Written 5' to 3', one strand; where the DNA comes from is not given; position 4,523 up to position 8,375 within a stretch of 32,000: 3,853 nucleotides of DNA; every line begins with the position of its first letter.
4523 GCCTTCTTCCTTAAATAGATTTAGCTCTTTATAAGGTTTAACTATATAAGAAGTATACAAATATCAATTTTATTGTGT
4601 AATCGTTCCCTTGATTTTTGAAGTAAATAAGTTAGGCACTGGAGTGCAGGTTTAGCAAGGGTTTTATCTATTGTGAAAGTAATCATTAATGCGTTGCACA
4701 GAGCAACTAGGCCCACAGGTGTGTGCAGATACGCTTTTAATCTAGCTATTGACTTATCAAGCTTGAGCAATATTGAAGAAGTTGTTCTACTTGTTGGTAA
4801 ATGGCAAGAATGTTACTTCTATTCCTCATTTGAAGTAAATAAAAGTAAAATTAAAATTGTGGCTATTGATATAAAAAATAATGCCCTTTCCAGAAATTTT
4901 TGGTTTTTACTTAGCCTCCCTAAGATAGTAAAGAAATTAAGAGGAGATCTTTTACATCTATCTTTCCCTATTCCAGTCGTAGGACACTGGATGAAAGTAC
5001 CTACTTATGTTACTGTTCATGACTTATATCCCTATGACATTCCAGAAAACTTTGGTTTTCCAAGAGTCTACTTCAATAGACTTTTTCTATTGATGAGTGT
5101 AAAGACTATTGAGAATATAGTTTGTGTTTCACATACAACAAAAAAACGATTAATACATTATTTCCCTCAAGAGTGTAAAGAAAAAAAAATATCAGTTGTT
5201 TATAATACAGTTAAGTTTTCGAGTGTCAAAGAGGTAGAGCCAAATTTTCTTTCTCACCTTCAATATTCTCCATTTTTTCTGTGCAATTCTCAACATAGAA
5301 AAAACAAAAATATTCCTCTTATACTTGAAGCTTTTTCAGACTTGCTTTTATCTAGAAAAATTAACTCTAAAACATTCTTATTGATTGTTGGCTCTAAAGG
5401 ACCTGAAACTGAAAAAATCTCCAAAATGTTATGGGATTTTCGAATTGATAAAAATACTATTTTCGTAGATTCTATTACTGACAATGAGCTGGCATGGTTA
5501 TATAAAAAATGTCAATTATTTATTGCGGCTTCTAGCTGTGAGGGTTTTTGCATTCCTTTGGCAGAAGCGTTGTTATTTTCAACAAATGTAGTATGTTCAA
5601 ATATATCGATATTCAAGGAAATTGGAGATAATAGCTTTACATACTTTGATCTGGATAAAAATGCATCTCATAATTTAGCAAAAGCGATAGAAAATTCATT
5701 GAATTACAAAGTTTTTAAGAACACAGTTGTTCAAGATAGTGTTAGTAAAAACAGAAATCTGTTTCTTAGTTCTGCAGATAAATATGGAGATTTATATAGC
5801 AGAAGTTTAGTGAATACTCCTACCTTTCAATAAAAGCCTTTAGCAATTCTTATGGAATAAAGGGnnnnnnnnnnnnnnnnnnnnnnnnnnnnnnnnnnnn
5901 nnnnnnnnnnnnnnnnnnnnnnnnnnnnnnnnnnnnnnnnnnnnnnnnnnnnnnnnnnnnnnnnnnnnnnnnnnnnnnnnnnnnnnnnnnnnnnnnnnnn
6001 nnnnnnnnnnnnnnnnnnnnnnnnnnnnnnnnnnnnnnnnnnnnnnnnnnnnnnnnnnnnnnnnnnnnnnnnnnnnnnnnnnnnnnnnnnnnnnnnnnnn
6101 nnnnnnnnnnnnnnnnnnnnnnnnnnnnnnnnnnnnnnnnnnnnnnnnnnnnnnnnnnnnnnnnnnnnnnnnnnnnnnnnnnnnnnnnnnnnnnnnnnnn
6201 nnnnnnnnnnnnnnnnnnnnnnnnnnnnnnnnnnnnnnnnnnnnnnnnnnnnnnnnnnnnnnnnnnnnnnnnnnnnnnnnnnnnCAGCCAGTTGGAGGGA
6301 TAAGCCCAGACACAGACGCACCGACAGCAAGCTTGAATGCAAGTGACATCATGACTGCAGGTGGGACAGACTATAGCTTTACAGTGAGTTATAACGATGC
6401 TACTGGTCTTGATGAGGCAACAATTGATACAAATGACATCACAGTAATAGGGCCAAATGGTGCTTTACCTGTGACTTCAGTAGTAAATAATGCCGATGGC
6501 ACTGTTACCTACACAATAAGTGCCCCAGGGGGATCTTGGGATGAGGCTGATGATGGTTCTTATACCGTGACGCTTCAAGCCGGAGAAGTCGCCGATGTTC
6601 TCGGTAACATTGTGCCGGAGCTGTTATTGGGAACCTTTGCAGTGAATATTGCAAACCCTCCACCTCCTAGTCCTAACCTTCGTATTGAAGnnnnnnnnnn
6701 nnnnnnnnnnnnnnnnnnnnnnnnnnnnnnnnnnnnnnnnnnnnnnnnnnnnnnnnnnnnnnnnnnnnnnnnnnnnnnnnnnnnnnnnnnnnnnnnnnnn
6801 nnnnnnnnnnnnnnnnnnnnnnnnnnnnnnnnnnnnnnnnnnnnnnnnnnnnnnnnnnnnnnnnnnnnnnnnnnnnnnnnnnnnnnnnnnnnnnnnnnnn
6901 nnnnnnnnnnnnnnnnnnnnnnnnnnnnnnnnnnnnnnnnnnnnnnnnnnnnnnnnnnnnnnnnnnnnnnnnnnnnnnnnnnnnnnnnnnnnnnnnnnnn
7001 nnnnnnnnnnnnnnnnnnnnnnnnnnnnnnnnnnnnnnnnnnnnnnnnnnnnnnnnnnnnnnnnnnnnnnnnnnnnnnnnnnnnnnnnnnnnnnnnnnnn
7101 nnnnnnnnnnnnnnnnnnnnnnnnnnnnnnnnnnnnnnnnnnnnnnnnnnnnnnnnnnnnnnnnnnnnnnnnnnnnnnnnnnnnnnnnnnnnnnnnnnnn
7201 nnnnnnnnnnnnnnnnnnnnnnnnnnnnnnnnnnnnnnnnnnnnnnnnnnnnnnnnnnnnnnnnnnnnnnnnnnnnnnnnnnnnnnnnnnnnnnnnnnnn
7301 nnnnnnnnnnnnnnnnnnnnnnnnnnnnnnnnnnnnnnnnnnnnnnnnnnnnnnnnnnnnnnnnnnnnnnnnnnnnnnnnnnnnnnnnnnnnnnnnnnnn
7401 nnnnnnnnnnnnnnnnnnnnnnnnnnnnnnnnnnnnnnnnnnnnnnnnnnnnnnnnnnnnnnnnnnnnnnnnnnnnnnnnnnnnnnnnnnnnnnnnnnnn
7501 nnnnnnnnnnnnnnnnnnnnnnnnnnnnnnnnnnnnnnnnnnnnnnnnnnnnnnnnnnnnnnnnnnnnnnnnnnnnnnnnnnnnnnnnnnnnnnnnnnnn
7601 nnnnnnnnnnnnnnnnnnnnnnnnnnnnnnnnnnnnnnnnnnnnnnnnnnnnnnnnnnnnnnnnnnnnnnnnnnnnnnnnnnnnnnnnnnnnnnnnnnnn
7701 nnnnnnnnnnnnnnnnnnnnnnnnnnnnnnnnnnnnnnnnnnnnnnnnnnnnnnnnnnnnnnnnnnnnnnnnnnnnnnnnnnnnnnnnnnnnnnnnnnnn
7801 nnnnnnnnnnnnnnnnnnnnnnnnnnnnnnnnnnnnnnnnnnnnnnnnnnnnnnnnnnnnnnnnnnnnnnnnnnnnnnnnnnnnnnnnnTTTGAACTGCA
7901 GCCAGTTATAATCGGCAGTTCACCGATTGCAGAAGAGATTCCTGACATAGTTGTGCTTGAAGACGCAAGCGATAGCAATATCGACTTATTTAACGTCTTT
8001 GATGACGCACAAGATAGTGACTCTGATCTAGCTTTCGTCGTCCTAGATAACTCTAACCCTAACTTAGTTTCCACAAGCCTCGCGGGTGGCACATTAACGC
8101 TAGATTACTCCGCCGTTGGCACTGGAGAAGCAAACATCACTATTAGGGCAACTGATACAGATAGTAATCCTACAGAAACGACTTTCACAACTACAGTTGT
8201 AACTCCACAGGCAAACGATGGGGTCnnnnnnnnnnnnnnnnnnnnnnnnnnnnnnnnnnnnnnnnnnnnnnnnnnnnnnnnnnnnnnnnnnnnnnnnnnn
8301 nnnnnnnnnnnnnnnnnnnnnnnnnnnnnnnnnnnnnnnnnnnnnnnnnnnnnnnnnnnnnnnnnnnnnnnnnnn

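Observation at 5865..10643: Leaderless 1592-aa multi-lectin protein embedded in the glycan locus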

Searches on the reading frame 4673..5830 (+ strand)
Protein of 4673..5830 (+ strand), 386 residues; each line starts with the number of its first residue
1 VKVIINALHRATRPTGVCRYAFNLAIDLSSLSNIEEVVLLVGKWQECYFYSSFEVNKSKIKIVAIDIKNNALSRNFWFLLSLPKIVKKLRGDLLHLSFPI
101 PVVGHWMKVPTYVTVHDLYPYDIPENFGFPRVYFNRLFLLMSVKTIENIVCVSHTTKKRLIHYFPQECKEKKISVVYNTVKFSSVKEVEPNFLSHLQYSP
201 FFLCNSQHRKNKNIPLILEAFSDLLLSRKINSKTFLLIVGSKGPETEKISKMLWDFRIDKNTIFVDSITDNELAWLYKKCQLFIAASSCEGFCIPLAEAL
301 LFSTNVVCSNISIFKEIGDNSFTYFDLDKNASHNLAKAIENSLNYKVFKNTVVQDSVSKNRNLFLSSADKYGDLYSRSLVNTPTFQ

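Call 9: search_protein_families(library=pfam, proteins=[window:4673-5830:+], max_evalue=0.001)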
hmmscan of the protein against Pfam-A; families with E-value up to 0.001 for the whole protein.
window:4673-5830:+ (386 aa): 3 families
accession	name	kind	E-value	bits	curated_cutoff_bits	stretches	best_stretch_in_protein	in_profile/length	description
PF00534.26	Glycos_transf_1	-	8.5e-22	77.9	26.4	1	199-344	15-157/172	Glycosyl transferases group 1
PF13439.12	Glyco_transf_4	-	3.2e-14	53.7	28.5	1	17-180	4-166/170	Glycosyltransferase Family 4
PF13692.12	Glyco_trans_1_4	-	2.4e-13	51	27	1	204-342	6-139/142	Glycosyl transferases group 1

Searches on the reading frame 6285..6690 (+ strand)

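Call 55: search_protein_families(library=pfam, proteins=[window:6285-6690:+], max_evalue=10)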
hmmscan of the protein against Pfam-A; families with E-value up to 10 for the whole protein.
window:6285-6690:+ (135 aa): 9 families
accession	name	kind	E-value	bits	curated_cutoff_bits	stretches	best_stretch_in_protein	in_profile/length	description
PF19079.5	CFSR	-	0.0019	18.8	27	1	56-84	1-29/49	Collagen-flanked surface repeat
PF13753.12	SWM_repeat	-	0.002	18.8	27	1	9-81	2-70/86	Putative flagellar system-associated repeat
PF00630.25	Filamin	-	0.003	18.8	26.9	1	28-82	21-74/93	Filamin/ABP280 repeat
PF09134.16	Invasin_D3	-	0.0059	17.5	33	2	20-81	11-70/98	Invasin, domain 3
PF13205.12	Big_5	-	0.017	16.3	23.6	1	30-108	23-93/105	Bacterial Ig-like domain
PF16380.10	BT_4170-like_C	-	0.11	12.7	30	1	13-75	79-141/142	Rhamnogalacturonan lyase BT_4170-like, C-terminal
PF19078.6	Big_12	-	0.13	12.9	27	1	9-108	1-89/102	Bacterial Ig-like domain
PF17892.7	Cadherin_5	-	0.19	12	26.5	1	11-97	3-83/98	Cadherin-like domain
PF13860.13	FlgD_ig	-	0.52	10.8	27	1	48-99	23-75/79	FlgD Ig-like domain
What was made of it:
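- Checked: The two Ig-like modules have only sub-threshold Pfam hits: Filamin, Big_5, SWM_repeat, E 0.002-0.02 (call 55).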

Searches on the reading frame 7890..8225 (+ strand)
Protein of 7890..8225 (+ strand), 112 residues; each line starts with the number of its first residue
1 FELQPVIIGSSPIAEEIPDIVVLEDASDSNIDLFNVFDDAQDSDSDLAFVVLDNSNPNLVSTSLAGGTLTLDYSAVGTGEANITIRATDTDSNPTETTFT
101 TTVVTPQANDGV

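Call 55: search_protein_families(library=pfam, proteins=[window:7890-8225:+], max_evalue=10)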
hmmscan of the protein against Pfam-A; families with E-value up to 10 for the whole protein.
window:7890-8225:+ (112 aa): 1 family
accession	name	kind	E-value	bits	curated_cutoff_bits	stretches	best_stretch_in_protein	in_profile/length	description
PF17963.7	Big_9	-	0.16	13.3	23.6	1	12-102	4-89/89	Bacterial Ig domain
